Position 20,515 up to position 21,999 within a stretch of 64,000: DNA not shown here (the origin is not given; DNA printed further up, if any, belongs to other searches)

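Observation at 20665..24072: Lower-GC three-gene cassette: small beta-sandwich protein, signal-less LysM/OmpA/PG-binding protein and GxSxG hydrolase-like protein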

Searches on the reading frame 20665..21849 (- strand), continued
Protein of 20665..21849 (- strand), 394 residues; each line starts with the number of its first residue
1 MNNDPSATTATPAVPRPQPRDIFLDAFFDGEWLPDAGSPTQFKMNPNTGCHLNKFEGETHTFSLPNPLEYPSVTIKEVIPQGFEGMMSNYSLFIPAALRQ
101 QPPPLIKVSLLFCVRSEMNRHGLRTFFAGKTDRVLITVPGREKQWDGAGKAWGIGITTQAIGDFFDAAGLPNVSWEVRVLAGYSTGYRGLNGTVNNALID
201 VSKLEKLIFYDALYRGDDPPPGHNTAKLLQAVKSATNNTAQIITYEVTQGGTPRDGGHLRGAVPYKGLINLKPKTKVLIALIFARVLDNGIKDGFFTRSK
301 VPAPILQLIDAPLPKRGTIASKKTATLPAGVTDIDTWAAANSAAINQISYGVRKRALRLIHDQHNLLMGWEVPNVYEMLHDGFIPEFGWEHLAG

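Call 85: search_protein_representatives(alignment_id=A1)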
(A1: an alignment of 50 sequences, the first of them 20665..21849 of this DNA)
Query: 50 sequences, 384 profile positions. Proteins with E-value up to 0.001 (for the whole library): 237; up to 1e-10: 153; up to 1e-30: 114. The best 150 are listed.
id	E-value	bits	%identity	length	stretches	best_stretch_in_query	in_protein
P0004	2.8e-144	497.4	-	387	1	4-383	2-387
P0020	5.2e-141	486.7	-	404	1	1-384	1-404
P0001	6.8e-141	486.3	-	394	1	3-384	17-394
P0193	1.2e-127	442.7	-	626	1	2-383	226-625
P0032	3.6e-126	437.8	-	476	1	3-384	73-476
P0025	7.2e-125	433.5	-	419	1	2-384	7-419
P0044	2.3e-119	415.4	-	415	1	8-384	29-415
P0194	5.1e-119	414.3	-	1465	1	5-384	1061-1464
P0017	9.0e-118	410.2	-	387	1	44-384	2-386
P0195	8.2e-114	397.1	-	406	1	4-384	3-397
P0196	1.1e-113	396.7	-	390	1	4-383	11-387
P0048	7.1e-113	394.1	-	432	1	4-383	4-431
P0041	8.7e-108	377.3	-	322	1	4-293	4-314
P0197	6.3e-105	367.9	-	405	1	2-384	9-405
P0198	1.3e-100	353.7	-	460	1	5-383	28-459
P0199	5.8e-99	348.3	-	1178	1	3-383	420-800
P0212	3.7e-86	306.1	-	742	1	3-383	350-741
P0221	1.4e-79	284.4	-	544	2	44-383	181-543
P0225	1.7e-73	264.4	-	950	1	13-383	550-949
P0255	3.8e-51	190.9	-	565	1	72-383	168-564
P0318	1.5e-14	70.4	-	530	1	74-381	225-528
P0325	1.2e-12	64.1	-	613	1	72-381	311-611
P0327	1.5e-11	60.6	-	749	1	58-381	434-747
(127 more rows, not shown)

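Call 86: search_protein_families(library=pfam, proteins=[P0194, P0199, P0225, P0212, P0193, P0327, P0325, P0318, P0255, P0221], max_evalue=0.01)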
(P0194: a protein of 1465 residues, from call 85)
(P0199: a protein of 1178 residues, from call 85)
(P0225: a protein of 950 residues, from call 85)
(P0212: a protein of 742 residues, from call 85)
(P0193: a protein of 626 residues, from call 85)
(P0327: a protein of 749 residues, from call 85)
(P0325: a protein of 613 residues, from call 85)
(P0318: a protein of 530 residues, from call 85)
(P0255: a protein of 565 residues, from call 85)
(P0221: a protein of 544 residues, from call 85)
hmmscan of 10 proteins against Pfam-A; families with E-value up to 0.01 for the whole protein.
P0194 (1465 aa): 0 families

P0199 (1178 aa): 3 families
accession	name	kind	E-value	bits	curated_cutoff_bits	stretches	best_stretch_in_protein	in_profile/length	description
PF13620.12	CarboxypepD_reg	-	5.8e-10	39.8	32.3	1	317-388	5-79/82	Carboxypeptidase regulatory-like domain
PF00691.25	OmpA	-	1.8e-08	35.1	27.2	1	70-132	1-65/98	OmpA family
PF13715.12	CarbopepD_reg_2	-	0.0024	18.3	32.2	1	318-385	5-71/88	CarboxypepD_reg-like domain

P0225 (950 aa): 2 families
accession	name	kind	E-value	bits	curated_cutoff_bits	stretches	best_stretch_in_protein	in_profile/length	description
PF00691.25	OmpA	-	1.8e-08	35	27.2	1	55-117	1-65/98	OmpA family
PF01471.23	PG_binding_1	-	7.2e-08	32.9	23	1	169-210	16-57/57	Putative peptidoglycan binding domain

P0212 (742 aa): 0 families

P0193 (626 aa): 0 families

P0327 (749 aa): 1 family
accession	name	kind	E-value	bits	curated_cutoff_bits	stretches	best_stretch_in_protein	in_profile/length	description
PF13699.11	eCIS_core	-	5.8e-32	110.1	22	1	149-225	2-78/79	eCIS core domain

P0325 (613 aa): 1 family
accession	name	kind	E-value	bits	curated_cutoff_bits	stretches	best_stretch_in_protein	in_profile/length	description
PF13699.11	eCIS_core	-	1.5e-28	99.2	22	1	97-173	2-78/79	eCIS core domain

P0318 (530 aa): 1 family
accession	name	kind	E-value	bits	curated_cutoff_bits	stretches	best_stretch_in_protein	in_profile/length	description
PF13699.11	eCIS_core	-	2.3e-30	105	22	1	76-153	1-78/79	eCIS core domain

P0255 (565 aa): 0 families

P0221 (544 aa): 0 families

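Call 96: find_encoding_contigs(protein=P0004, flank=10000, max_places=1)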
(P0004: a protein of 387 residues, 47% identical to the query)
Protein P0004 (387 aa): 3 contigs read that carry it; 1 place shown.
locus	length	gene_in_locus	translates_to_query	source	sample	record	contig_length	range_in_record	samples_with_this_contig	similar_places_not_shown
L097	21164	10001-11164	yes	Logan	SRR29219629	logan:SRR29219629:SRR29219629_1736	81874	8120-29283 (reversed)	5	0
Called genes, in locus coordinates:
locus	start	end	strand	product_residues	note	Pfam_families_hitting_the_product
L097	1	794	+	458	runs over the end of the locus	PF01098:FTSW_RODA_SPOVE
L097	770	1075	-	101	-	-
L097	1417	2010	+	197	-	-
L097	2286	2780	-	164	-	PF04471:Mrr_cat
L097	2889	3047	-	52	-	-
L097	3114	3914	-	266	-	PF01402:RHH_1 (faint), PF20605:Antitox_RHH (faint)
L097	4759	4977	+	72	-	PF22525:H2TH_5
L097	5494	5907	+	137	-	PF02467:Whib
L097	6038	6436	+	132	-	-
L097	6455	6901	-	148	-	-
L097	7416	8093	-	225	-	-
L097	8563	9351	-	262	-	-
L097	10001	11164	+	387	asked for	-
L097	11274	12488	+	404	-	-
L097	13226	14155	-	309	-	PF08310:LGFP, PF18013:Phage_lysozyme2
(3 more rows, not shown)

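Call 97: find_encoding_contigs(protein=P0013, flank=10000, max_places=1)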
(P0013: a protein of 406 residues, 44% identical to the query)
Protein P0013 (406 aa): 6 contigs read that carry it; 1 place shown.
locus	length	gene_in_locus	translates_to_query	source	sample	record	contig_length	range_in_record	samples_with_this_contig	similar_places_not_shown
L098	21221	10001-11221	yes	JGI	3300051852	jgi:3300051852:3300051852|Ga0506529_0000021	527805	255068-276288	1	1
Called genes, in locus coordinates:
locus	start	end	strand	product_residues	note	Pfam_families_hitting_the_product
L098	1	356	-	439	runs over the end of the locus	-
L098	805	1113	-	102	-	-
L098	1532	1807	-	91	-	-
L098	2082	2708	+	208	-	-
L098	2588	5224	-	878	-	PF12704:MacB_PCD, PF02687:FtsX, PF12704:MacB_PCD, PF02687:FtsX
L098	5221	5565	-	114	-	PF03551:PadR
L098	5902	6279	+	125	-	-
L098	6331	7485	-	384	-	-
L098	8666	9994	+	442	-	-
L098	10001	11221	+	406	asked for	-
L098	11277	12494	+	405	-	-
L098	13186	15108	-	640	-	PF09471:Peptidase_M64 (weak)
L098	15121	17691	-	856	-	PF01471:PG_binding_1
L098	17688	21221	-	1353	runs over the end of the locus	-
